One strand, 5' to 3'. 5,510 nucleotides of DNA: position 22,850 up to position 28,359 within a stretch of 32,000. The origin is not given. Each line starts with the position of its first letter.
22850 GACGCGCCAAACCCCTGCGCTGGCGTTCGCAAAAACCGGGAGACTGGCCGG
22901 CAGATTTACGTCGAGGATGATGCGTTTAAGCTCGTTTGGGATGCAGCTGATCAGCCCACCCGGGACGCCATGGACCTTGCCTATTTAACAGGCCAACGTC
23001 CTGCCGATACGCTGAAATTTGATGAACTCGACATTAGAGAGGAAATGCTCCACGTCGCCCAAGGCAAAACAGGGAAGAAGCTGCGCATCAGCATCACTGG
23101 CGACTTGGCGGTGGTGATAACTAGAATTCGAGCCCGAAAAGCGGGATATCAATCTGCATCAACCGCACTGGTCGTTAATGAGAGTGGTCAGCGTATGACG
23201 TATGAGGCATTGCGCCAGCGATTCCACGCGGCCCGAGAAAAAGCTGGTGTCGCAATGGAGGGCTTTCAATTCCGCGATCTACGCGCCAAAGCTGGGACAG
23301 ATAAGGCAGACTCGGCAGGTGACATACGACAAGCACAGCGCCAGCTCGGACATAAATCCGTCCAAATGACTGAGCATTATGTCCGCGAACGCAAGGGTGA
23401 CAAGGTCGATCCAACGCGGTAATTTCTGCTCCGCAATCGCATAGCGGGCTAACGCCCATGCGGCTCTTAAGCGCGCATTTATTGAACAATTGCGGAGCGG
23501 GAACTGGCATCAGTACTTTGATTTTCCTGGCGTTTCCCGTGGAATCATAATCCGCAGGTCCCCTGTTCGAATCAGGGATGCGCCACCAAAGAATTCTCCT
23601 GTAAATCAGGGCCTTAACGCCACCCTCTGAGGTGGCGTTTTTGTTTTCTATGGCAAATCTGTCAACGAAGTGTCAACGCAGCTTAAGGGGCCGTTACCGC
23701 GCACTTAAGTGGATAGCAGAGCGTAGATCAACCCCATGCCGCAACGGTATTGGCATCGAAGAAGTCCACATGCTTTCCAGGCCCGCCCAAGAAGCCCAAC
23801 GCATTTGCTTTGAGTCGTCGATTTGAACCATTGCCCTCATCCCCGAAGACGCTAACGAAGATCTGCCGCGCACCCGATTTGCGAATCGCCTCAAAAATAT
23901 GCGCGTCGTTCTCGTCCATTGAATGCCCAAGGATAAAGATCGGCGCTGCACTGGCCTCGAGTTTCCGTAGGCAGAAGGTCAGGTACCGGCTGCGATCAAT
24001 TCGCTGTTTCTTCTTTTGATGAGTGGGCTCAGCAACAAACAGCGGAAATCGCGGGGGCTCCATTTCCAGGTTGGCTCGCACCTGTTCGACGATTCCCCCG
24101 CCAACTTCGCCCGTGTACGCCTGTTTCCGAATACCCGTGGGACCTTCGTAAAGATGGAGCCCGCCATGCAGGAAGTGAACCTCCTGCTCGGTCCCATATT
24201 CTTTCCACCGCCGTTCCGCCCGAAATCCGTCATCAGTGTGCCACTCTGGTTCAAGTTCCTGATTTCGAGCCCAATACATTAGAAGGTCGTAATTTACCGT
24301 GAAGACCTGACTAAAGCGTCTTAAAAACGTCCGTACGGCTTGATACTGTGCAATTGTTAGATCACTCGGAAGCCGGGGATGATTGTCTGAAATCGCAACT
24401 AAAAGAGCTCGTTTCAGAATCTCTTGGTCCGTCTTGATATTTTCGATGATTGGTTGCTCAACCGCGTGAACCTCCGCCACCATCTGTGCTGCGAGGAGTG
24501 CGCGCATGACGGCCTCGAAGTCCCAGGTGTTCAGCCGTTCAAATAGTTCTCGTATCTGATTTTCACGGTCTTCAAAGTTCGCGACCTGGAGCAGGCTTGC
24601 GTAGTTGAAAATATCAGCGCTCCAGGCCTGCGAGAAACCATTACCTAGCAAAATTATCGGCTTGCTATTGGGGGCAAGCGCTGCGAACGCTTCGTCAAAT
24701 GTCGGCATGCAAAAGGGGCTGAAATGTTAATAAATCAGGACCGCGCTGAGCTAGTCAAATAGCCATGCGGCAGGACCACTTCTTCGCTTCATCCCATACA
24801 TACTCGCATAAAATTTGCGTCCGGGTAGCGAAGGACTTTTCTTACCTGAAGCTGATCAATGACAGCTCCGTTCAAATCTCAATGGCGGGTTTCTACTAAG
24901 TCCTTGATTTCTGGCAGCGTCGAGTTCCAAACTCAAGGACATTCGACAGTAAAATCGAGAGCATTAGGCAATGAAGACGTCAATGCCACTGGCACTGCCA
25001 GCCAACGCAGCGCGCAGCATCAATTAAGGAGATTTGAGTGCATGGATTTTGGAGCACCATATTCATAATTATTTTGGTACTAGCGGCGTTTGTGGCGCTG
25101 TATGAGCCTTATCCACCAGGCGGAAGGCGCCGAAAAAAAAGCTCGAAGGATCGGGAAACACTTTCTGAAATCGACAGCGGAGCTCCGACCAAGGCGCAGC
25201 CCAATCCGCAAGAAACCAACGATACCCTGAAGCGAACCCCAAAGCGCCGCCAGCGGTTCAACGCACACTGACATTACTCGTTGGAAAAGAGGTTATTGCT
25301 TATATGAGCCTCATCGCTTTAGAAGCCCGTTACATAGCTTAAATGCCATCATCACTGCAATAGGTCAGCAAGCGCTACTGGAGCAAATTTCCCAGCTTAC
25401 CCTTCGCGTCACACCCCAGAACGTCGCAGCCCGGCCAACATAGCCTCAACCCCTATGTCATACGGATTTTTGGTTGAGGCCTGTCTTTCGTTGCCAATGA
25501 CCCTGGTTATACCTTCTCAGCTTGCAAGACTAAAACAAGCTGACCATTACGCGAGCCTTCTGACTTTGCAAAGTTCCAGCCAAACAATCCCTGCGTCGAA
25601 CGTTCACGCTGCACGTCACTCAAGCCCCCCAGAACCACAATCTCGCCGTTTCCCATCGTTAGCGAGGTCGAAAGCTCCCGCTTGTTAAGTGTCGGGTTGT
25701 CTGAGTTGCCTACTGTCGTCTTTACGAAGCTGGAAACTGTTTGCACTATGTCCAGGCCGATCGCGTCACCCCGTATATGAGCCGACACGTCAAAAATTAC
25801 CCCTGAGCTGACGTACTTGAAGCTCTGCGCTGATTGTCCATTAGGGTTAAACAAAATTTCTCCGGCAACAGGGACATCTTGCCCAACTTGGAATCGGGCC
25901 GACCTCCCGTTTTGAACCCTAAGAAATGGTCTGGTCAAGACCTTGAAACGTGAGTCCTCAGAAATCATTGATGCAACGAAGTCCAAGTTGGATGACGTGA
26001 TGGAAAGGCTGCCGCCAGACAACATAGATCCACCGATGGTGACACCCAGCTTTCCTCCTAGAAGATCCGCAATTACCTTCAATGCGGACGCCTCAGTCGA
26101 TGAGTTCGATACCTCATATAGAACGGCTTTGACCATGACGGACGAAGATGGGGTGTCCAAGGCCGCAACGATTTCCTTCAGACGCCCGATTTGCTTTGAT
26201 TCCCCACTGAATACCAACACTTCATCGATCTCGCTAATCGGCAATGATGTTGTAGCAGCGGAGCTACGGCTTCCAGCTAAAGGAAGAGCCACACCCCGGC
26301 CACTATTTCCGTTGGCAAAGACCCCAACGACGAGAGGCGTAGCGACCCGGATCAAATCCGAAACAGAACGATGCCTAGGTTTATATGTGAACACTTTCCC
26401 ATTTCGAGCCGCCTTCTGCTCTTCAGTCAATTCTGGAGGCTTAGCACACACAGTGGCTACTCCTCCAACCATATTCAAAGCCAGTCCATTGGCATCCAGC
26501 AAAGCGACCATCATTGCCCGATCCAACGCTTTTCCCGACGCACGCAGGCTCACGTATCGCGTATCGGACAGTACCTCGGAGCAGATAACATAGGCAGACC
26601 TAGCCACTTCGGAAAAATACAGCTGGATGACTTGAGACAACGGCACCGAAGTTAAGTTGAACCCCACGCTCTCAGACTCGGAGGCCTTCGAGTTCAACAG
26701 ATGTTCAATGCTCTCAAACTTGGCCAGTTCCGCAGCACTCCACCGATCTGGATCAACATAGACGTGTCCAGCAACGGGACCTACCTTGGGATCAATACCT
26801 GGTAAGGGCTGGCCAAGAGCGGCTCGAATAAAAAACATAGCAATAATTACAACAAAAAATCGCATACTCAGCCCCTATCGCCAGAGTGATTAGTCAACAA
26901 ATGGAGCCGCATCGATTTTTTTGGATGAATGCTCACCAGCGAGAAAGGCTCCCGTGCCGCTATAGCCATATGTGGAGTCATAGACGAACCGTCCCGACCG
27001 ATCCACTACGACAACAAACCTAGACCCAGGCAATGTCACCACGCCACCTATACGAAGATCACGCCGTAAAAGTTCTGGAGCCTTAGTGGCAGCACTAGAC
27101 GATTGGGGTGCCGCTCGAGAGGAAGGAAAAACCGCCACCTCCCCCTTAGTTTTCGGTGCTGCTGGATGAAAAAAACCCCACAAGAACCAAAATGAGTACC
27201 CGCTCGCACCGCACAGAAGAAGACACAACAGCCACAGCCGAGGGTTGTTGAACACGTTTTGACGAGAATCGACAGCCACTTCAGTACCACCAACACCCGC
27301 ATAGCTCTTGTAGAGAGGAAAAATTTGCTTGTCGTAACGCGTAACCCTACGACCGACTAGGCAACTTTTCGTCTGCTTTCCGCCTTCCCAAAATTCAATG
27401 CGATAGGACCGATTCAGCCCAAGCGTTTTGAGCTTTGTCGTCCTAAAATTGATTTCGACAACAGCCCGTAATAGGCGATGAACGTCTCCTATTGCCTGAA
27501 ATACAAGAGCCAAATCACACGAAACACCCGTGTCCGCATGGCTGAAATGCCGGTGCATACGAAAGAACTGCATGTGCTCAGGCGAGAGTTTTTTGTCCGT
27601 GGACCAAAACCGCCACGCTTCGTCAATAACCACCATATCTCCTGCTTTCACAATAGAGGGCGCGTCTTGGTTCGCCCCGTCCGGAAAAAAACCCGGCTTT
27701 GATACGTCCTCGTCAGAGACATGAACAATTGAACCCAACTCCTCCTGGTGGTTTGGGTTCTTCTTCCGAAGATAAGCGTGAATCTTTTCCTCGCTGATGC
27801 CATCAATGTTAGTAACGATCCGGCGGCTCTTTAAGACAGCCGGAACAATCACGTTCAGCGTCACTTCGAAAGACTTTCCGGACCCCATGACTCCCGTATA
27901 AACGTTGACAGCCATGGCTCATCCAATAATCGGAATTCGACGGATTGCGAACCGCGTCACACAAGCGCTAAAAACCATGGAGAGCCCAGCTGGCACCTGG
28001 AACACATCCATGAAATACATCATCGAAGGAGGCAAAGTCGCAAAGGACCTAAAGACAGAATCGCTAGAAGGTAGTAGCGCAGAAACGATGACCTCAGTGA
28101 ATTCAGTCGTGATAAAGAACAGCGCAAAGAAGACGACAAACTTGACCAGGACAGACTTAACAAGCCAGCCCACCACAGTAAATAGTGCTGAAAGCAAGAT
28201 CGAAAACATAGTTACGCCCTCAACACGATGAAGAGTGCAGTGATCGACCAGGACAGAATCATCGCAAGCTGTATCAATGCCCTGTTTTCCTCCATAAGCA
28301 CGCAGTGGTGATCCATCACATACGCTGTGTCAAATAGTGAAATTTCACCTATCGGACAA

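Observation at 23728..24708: Stand-alone DUF4917 / SIR2-fold-like gene wedged between two prophages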

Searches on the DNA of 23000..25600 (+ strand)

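Call 21: search_dna_similar(query=window:23400-25500:+, collection=phages, mode=distant, max_rows=15)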
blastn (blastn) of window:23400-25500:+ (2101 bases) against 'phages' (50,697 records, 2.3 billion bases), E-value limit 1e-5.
No match.

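Call 51: search_rna_families(source=window, start=23000, end=25600, threshold=evalue, max_evalue=1, show_alignments=2)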
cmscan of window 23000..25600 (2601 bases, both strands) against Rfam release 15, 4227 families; matches with E-value up to 1: 2.
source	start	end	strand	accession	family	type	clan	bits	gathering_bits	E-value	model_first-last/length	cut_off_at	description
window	23582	23648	+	RF02076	STnc100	Gene; sRNA;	-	19.8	47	0.19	1-206/206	no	Gammaproteobacterial sRNA STnc100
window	24803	24865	+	RF01985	ZEB2_AS1_2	Gene; lncRNA;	-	18.9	70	0.22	1-61/61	no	ZEB2 antisense RNA 1 conserved region 2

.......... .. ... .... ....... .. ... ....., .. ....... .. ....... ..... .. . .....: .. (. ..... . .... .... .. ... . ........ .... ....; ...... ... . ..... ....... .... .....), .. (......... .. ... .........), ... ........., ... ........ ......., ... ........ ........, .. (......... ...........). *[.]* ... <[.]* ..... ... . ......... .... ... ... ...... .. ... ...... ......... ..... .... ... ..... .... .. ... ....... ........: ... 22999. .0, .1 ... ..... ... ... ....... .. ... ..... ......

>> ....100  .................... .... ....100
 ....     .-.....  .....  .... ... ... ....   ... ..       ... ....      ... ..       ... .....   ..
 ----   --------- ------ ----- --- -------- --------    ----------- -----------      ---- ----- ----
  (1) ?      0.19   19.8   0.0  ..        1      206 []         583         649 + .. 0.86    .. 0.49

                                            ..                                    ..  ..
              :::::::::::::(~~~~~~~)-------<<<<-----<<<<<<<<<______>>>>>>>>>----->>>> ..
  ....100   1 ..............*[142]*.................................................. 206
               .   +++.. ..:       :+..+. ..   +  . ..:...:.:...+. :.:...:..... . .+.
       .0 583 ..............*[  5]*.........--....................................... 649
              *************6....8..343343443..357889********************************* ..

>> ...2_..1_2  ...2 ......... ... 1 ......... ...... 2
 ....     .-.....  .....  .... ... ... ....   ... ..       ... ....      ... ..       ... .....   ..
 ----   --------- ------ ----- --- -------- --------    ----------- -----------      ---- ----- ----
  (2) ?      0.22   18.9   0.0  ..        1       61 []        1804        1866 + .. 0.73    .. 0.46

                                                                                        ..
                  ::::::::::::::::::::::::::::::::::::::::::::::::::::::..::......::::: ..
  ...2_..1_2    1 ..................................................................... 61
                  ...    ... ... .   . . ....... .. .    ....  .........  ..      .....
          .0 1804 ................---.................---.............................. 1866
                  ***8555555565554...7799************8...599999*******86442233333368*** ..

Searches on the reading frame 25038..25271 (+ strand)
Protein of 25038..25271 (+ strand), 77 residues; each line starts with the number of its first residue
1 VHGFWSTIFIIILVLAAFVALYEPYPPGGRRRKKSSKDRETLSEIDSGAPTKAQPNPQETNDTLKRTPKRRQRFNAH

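Call 19: search_protein_families(library=pfam, proteins=[window:25038-25271:+], max_evalue=0.01)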
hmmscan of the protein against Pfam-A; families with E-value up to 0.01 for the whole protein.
window:25038-25271:+ (77 aa): 1 family
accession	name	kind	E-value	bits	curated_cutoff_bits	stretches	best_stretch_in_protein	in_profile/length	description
PF14316.11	DUF4381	-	0.0031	18.2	27.2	1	3-67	20-79/145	Domain of unknown function (DUF4381)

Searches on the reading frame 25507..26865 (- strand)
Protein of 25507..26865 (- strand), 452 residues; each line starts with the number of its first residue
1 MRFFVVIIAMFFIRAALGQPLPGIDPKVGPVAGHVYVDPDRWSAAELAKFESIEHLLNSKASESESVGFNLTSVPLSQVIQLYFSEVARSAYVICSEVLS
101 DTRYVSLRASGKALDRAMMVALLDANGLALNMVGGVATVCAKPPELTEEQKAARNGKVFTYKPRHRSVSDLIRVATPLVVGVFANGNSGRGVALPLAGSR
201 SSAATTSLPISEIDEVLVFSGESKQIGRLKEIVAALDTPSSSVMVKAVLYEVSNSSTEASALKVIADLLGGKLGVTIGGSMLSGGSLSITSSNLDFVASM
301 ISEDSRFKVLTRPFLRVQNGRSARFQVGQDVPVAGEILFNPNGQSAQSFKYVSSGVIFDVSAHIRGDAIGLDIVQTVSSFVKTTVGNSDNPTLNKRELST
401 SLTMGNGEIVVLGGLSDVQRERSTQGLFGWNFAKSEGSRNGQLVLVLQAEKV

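Call 19: search_protein_families(library=pfam, proteins=[window:25507-26865:-], max_evalue=0.01)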
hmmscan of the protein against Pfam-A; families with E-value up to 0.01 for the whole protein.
window:25507-26865:- (452 aa): 2 families
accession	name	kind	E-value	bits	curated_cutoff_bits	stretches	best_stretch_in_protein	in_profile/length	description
PF00263.26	Secretin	-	2.6e-20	73.2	27.5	1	302-426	3-133/169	Bacterial type II and III secretion system protein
PF03958.22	Secretin_N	-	0.0037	17.9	28.2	0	158-241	1-68/69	Bacterial type II/III secretion system short domain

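Call 59: find_related_loci(query=window:25507-26865:-, collection=viral_contigs, flank=8000)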
Query window:25507-26865:- (452 aa) in viral_contigs; peptide patterns used: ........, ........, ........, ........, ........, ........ (x = any residue, [..] = any of these).
14 stretches matched a pattern, but none encodes a relative of the query by tblastn (E <= 1e-3).

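Call 103: find_related_loci(query=window:25507-26865:-, collection=metagenome_contigs, flank=7000)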
Query window:25507-26865:- (452 aa) in metagenome_contigs; peptide patterns used: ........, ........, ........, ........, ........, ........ (x = any residue, [..] = any of these).
245 stretches matched a pattern; 2 encode a relative of the query (tblastn E <= 1e-3); 2 distinct loci.
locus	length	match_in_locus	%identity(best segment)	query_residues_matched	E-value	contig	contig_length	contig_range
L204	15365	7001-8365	76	1-452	0e+0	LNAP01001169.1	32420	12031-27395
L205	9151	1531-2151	33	217-415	5e-24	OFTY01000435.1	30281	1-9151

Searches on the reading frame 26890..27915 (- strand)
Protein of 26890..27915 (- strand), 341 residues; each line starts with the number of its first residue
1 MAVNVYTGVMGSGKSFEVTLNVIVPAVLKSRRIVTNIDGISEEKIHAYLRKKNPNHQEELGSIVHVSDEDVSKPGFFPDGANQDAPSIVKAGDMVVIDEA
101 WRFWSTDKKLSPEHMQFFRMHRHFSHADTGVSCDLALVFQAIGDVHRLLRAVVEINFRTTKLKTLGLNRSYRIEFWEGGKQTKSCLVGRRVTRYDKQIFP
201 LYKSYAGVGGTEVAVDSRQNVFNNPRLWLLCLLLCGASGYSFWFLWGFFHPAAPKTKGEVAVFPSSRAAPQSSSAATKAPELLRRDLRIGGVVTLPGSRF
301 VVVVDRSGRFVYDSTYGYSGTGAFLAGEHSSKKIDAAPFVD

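Call 19: search_protein_families(library=pfam, proteins=[window:26890-27915:-], max_evalue=0.01)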
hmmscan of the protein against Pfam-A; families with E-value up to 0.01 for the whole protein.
window:26890-27915:- (341 aa): 1 family
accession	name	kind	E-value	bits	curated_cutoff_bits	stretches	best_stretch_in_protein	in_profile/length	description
PF05707.18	Zot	-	4.1e-28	98.6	20.3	1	3-206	2-194/197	Zonular occludens toxin (Zot)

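Call 55: search_dna_similar(query=window:26890-27915:-, collection=phages, mode=protein, max_rows=12)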
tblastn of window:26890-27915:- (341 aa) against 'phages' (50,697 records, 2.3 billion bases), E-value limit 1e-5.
Records with a match: 175; places in all: 185; records where one place covers at least 80% of the query: 3.
Best place of each record, by identity: <60% 175.
By first word of the organism name: Ralstonia 95; Affertcholeramvirus 28; Vibrio 22; Xanthomonas 11; Dulem 6; Inovirus 4; Stenotrophomonas 4; Pseudomonas 3; Alteromonas 2.
By host as written in the record: Ralstonia solanacearum 67; - 10; Vibrio cholerae O1 biovar El tor 9; Varecia variegata 6; Ralstonia solanacearum Race 3, Biovar 1 6; Vibrio cholerae O1 biovar El Tor 5; Homo sapiens 4; Xanthomonas campestris pv. campestris 4; and 50 more.
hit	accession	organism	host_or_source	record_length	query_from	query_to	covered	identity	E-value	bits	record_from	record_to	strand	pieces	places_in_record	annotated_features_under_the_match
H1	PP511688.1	Dulem virus 53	Varecia variegata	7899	1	327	96%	35.2%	2e-57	206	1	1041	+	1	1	ZOT protein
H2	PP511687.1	Dulem virus 52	Varecia variegata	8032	1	328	96%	32.6%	6e-50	184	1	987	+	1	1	ZOT protein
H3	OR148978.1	Inovirus D_HF5_61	Homo sapiens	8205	1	335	98%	31.4%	1e-50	186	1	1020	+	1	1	zonular occludens toxin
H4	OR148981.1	Inovirus D_HF2_82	Homo sapiens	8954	1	251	74%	39.8%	5e-54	196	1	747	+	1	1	zonular occludens toxin | hypothetical protein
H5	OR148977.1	Inovirus D_HF32_91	Homo sapiens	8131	1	222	65%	40.9%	3e-48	179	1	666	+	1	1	zonular occludens toxin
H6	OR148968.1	Inovirus D_HF2_144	Homo sapiens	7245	6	226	65%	33.9%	2e-34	139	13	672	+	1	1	zonular occludens toxin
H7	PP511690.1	Dulem virus 55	Varecia variegata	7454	6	222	64%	34.4%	3e-30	127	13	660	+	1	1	ZOT protein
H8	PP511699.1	Dulem virus 57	Varecia variegata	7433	6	222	64%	33.5%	1e-29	125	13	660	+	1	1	ZOT protein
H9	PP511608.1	Dulem virus 56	Varecia variegata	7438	6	222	64%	33.2%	7e-32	132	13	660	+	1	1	ZOT protein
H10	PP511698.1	Dulem virus 56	Varecia variegata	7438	6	222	64%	33.2%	7e-32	132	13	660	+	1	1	ZOT protein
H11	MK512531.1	Xanthomonas phage Cf2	Xanthomonas citri subsp. citri Aw12879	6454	8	256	73%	28.7%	4e-14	79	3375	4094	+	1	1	zonular occludens toxin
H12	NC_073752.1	Xanthomonas phage Cf2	Xanthomonas citri subsp. citri Aw12879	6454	8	256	73%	28.7%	4e-14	79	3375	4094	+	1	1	zonular occludens toxin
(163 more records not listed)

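Call 58: find_related_loci(query=window:26890-27915:-, collection=viral_contigs, flank=8000)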
Query window:26890-27915:- (341 aa) in viral_contigs; peptide patterns used: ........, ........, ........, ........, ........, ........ (x = any residue, [..] = any of these).
102 stretches matched a pattern; 100 encode a relative of the query (tblastn E <= 1e-3); the best 80 are kept; 80 distinct loci.
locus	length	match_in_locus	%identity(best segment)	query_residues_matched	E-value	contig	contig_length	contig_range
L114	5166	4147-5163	65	1-341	6e-157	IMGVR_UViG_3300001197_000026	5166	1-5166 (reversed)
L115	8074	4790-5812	52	1-334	5e-112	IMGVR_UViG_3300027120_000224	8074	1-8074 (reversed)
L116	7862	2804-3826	50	1-334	4e-109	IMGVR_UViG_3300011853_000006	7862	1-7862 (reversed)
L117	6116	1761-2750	44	1-334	5e-95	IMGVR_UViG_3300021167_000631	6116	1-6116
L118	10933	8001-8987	47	1-327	2e-94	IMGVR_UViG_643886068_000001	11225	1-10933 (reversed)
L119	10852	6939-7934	44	1-334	8e-94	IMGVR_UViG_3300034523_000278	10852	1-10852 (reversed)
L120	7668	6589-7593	45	1-334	1e-92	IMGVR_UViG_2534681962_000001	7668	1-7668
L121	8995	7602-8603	45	1-334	4e-92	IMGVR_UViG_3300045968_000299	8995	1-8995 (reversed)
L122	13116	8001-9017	45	1-336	8e-92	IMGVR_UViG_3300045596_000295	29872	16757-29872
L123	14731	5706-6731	45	1-336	7e-92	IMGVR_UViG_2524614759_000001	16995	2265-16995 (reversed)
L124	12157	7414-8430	46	1-336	6e-92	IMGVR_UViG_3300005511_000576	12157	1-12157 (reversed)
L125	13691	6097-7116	44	1-336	2e-90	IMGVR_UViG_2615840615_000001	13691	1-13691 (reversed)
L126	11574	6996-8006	43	1-334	4e-90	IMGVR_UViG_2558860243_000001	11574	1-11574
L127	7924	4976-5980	44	1-334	1e-89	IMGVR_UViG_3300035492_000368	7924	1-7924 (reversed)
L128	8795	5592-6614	45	1-336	7e-90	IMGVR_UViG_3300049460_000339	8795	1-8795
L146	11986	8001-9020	43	1-336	1e-84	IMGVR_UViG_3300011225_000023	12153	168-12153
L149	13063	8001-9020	41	1-336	8e-83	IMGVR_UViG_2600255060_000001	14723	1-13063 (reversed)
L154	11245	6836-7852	40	1-334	1e-81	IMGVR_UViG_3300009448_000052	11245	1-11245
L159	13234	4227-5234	45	1-327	3e-80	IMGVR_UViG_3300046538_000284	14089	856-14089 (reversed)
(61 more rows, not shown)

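Call 74: search_protein_families(library=pfam, proteins=[L122:10348-11736:+, L149:10630-10983:+, L149:10976-11659:-, L149:12046-12840:+, L154:9511-10203:+, L154:10361-10924:+, L146:10745-11581:-, L126:10286-11188:+, L159:7489-8388:+, L116:5986-7671:+], max_evalue=0.001)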
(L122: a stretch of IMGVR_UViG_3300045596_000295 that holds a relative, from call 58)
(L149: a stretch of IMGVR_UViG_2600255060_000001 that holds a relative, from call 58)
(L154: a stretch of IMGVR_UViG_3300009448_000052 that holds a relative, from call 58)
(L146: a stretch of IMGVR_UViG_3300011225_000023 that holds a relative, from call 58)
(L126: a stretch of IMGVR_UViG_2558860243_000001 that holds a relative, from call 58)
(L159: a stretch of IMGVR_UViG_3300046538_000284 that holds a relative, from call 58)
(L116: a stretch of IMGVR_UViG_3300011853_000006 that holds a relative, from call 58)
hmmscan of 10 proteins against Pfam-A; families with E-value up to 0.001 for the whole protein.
L122:10348-11736:+ (462 aa): 1 family
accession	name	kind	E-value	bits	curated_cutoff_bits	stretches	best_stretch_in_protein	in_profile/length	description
PF13289.12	SIR2_2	-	1.3e-24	87.3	24.5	1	151-270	2-124/141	SIR2-like domain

L149:10630-10983:+ (117 aa): 0 families

L149:10976-11659:- (227 aa): 2 families
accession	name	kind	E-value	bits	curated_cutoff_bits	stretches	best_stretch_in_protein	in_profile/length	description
PF00149.33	Metallophos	-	2.1e-13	51.6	21.5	1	20-190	5-188/191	Calcineurin-like phosphoesterase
PF12850.12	Metallophos_2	-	1.1e-06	29.2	27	1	20-208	5-134/154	Calcineurin-like phosphoesterase superfamily domain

L149:12046-12840:+ (264 aa): 0 families

L154:9511-10203:+ (230 aa): 1 family
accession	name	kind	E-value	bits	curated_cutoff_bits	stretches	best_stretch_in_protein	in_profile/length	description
PF06941.18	NT5C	-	1.7e-25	90.4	24.8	1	1-176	2-174/180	5' nucleotidase, deoxy (Pyrimidine), cytosolic type C protein (NT5C)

L154:10361-10924:+ (187 aa): 0 families

L146:10745-11581:- (278 aa): 1 family
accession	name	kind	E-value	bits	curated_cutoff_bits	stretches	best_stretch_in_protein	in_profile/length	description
PF00589.27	Phage_integrase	-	9.1e-26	91.1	27.1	1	86-245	2-170/172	Phage integrase family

L126:10286-11188:+ (300 aa): 0 families

L159:7489-8388:+ (299 aa): 2 families
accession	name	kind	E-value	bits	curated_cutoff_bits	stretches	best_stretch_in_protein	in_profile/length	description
PF23343.2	REP_ORF2-G2P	-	1.2e-16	61.2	27.8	1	109-220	2-98/99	Replication-associated protein ORF2/G2P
PF20199.4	RepSA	-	5.1e-07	29.6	34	0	131-163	194-226/438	Replication initiator protein, pSAM2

L116:5986-7671:+ (561 aa): 1 family
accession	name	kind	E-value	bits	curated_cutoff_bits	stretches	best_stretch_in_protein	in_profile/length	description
PF01446.23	Rep_1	-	8.5e-10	38.9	33.2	1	221-347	7-119/253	Replication protein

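Call 79: search_protein_families(library=padloc, alignment_id=A4, max_evalue=0.00001)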
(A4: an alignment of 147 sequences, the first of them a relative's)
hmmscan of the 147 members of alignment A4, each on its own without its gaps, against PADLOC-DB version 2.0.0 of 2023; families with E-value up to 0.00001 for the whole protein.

A. member 1, L122:10348-11736:+ (462 aa): 7 families
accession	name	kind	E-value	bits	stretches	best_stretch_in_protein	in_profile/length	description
PDLC04968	PDC-S25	-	5.1e-85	284.4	1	13-408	8-379/517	-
PDLC04967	PDC-S25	-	2.4e-35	120.6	1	26-309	10-308/528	-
PDLC00407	ThsA1|ThsA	-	1.1e-17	61.8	1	142-258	96-217/478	STALD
PDLC00409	ThsA1|ThsA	-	4e-14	50.6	1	144-258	99-218/242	STALD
PDLC03856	LmuA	-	5.3e-14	50.2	1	19-254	8-222/433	-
PDLC02420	Aga_SIR2-PNTD1-PNTD2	-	4.6e-07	26.4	1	73-249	63-235/1010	Class I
PDLC04166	Dsr1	-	5.3e-07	25.7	1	148-237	121-208/1227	-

B. families by the number of members that match (of 147 scanned): 277 families (the first 25 are shown)
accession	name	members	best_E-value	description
PDLC03982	PD-Lambda-2_B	2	3.9e-186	-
PDLC03877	NsnA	2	7.3e-53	-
PDLC04027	PD-T4-2_A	2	3.4e-38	-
PDLC04132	HNH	2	1.3e-16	-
PDLC03418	REase_II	2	3.6e-09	Type II restriction enzyme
PDLC03984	PD-Lambda-2_C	1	2.6e-143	-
PDLC04026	PD-T4-10_B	1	1e-132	-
PDLC03323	MTase_II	1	7e-131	Type II methyltransferase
PDLC04717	PDC-M59A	1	1.6e-102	-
PDLC04968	PDC-S25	1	5.1e-85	-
PDLC03004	Hp1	1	1.2e-71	-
PDLC03272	MTase_II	1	1.9e-71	Type II methyltransferase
PDLC04024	PD-T4-10_B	1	3e-64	-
PDLC03983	PD-Lambda-2_C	1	4.2e-63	-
PDLC03378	MTase_II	1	3e-47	Type II methyltransferase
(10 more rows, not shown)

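Call 97: find_homologous_proteins(query=L122:10348-11736:+, max_evalue=1e-10)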
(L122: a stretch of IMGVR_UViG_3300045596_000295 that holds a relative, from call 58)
Query L122:10348-11736:+ (462 aa): 1247 proteins with E <= 1e-10 among 8000 candidates; the best 120 are listed.
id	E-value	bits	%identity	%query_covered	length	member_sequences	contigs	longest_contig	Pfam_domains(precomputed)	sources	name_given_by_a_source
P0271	0.0e+0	1038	100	99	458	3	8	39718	PF13289.13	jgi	jgi:hypothetical protein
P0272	6.5e-178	610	60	97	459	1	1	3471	PF13289.13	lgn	-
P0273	1.9e-177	609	59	98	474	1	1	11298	PF13289.13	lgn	-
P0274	3.7e-176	605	60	97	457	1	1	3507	PF13289.13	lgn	-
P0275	1.1e-173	596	59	97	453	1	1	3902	PF13289.13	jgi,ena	-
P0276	1.5e-173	596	59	97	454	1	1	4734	PF13289.13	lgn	-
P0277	3.3e-173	595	57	97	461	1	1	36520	PF13289.13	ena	-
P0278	4.0e-172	591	58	99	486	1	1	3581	PF13289.13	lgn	-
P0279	2.2e-171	589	58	97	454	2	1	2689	PF13289.13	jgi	-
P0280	2.1e-170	586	58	98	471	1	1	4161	PF13289.13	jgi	jgi:hypothetical protein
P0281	2.7e-169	582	58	97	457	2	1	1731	PF13289.13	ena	-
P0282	6.3e-168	577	57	95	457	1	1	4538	PF13289.13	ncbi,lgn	-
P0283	1.1e-163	564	56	97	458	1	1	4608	PF13289.13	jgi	jgi:SIR2-like domain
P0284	8.6e-161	554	54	97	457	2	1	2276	PF13289.13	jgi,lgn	-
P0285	1.1e-159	550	54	98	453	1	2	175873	PF13289.13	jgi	jgi:hypothetical protein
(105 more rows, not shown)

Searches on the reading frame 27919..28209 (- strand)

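Call 19: search_protein_families(library=pfam, proteins=[window:27919-28209:-], max_evalue=0.01)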
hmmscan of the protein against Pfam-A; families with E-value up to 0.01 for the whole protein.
window:27919-28209:- (96 aa): 1 family
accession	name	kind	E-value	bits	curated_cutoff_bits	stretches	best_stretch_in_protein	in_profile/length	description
PF10734.14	DUF2523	-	1.2e-15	58.2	22.1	1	9-90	1-79/80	Protein of unknown function (DUF2523)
